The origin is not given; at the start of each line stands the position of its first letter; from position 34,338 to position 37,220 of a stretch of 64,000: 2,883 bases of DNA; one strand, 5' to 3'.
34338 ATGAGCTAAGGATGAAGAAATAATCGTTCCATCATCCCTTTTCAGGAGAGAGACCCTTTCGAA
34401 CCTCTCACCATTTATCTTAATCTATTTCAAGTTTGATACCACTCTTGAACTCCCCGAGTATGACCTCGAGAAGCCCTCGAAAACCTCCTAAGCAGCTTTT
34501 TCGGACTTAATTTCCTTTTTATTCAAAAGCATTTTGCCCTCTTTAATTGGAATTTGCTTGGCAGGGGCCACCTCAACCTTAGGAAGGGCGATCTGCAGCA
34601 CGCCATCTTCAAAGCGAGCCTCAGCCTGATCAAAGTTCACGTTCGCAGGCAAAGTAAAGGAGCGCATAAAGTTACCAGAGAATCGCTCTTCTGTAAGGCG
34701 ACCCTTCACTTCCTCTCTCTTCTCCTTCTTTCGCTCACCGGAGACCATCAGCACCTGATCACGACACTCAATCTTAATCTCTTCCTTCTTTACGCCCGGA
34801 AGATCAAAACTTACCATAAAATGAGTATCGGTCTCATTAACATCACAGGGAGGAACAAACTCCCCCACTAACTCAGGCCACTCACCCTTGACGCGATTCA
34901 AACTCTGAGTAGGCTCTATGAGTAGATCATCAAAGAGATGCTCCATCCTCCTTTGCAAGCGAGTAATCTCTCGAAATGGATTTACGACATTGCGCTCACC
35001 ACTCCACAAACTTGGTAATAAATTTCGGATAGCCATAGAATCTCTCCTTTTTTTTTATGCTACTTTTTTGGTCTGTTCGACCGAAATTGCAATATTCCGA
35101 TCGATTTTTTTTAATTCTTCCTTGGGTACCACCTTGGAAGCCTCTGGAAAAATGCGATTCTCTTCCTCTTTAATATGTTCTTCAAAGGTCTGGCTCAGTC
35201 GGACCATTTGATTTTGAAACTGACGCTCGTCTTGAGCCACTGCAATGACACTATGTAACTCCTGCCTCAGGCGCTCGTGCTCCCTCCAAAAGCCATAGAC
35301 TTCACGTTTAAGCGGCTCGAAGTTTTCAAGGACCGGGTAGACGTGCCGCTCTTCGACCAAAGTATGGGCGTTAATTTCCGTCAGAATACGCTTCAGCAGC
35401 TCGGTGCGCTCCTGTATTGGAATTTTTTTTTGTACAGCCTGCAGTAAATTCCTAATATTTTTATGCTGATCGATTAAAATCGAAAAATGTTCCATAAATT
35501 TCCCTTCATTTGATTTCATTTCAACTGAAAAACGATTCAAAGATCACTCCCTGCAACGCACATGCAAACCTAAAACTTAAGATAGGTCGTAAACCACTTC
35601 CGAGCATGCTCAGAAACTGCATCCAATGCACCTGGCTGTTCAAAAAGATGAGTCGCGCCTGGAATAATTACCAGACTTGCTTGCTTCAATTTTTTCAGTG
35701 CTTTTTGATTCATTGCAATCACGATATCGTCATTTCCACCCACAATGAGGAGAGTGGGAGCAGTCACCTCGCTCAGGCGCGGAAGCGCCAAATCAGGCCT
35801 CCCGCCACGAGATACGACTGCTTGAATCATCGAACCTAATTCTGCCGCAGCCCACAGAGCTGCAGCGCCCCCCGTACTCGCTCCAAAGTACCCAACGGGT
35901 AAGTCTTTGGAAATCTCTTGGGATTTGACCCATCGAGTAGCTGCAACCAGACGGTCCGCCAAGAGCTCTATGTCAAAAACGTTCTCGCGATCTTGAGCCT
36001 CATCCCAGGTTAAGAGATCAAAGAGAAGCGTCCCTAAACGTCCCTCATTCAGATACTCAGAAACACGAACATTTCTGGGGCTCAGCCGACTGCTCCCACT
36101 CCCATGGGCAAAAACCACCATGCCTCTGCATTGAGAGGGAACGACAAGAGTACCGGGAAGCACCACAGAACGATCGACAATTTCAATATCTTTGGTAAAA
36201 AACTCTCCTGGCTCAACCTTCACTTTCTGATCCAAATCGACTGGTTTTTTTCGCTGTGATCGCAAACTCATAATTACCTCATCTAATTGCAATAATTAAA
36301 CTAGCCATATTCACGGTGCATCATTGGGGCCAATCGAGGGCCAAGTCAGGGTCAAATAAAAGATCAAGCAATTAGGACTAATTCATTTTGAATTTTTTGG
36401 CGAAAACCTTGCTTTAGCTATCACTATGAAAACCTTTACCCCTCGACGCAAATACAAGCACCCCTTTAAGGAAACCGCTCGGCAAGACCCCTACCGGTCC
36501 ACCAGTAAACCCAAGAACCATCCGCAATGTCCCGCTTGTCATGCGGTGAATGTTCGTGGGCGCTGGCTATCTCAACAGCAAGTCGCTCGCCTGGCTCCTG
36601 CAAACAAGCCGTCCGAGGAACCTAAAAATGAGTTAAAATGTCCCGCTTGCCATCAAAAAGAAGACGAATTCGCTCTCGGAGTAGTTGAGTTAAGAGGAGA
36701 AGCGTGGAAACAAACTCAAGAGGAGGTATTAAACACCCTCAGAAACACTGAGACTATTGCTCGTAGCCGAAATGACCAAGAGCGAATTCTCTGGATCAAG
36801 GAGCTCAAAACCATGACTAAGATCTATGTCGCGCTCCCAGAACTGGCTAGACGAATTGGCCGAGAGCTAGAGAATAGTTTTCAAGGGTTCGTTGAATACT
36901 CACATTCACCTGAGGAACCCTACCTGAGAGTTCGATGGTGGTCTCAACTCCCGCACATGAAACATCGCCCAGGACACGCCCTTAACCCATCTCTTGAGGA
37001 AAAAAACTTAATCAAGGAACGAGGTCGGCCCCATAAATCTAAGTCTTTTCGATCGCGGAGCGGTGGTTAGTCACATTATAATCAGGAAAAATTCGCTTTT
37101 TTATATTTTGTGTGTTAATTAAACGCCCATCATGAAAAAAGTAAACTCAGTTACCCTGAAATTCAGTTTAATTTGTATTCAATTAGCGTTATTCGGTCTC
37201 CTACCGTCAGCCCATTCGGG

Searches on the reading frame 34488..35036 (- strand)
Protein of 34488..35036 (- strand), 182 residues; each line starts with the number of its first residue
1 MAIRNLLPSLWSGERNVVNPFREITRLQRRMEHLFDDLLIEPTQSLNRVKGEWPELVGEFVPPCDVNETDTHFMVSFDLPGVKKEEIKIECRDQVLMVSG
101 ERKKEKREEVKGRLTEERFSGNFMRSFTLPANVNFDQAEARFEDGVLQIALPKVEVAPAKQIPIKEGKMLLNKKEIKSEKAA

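Call 13: search_protein_families(library=pfam, proteins=[window:34488-35036:-], max_evalue=0.001)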
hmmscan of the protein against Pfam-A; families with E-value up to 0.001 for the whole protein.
window:34488-35036:- (182 aa): 2 families
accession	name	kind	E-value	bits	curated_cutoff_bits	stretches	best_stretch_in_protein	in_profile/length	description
PF00011.27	HSP20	-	5.4e-24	84.7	20.8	1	66-164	2-101/102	Hsp20/alpha crystallin family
PF17886.7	ArsA_HSP20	-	8.5e-09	35.3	22.5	1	70-150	1-62/63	HSP20-like domain found in ArsA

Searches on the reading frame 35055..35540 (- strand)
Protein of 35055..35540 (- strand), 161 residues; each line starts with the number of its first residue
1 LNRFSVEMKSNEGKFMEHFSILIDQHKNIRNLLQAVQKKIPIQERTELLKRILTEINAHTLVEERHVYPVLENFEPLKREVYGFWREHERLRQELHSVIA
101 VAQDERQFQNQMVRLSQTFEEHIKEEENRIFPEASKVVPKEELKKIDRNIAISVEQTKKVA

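Call 13: search_protein_families(library=pfam, proteins=[window:35055-35540:-], max_evalue=0.001)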
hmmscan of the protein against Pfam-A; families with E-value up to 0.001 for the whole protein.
window:35055-35540:- (161 aa): 1 family
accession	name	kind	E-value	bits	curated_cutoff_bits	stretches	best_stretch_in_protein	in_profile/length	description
PF01814.28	Hemerythrin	-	3.1e-16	60.4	25.3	1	21-134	5-127/127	Hemerythrin HHE cation binding domain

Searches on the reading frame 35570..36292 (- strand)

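Call 13: search_protein_families(library=pfam, proteins=[window:35570-36292:-], max_evalue=0.001)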
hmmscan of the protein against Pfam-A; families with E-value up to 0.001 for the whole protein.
window:35570-36292:- (240 aa): 6 families
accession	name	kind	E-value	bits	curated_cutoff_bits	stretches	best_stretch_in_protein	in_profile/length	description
PF01738.24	DLH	-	6.2e-08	32.9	21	1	110-230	76-202/217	Dienelactone hydrolase family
PF12697.13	Abhydrolase_6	-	8.6e-07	30.3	26.3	0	168-222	157-213/217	Alpha/beta hydrolase family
PF00326.27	Peptidase_S9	-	1.4e-06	28.4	22.6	0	115-164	48-97/213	Prolyl oligopeptidase family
PF12146.15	Hydrolase_4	-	5.7e-06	26.2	27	0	171-216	185-233/239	Serine aminopeptidase, S33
PF20408.4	Abhydrolase_11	-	1.2e-05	25.6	27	1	58-222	4-172/193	Alpha/beta hydrolase domain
PF00561.26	Abhydrolase_1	-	1.8e-05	25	25.8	0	59-169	3-108/245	alpha/beta hydrolase fold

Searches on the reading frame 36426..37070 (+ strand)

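Call 14: search_protein_families(library=pfam, proteins=[window:36426-37070:+], max_evalue=0.001)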
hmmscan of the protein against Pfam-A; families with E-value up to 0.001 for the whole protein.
window:36426-37070:+ (214 aa): 2 families
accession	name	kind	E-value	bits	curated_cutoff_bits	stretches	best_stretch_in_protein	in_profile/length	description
PF04981.18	NMD3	-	4.6e-08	33.3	24.9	1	71-160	133-221/243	NMD3 family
PF22113.1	Mtrc-MtrF_II-IV_dom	-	0.00085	19.3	30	0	18-96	67-147/176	Outer membrane cytochrome MtrC/MtrF-like, domains II/IV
